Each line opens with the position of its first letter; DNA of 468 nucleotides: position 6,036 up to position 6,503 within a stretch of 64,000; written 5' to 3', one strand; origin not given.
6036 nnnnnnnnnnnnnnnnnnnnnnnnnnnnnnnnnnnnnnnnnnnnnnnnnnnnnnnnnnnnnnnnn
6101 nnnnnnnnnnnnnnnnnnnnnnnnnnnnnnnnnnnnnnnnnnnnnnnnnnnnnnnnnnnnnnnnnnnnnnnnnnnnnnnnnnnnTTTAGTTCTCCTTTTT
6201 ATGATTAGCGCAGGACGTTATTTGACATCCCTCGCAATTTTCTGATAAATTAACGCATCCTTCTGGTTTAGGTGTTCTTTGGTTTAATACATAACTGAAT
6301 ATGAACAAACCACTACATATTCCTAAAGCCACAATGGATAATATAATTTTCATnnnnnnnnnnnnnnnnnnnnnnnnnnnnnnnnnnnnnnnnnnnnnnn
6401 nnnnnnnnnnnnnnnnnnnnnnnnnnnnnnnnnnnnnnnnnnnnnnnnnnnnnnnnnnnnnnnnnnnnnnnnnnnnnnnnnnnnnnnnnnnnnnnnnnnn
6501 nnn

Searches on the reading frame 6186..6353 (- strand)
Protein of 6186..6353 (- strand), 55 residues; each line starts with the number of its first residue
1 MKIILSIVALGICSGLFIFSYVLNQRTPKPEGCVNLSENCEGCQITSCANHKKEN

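Call 33: search_protein_families(library=pfam, max_evalue=1, proteins=[window:6186-6353:-])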
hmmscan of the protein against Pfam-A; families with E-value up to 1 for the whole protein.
window:6186-6353:- (55 aa): 0 families

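Call 34: search_protein_families(library=ncbifam, max_evalue=1, proteins=[window:6186-6353:-])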
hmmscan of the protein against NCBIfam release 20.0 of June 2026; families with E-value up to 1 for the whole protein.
window:6186-6353:- (55 aa): 0 families
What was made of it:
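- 6186..6353 (-): 55-aa ORF: TM helix plus a Cys-rich tail (PEGC-x7-C-x2-C-x4-C-x-H). No family hit (calls 33, 34).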
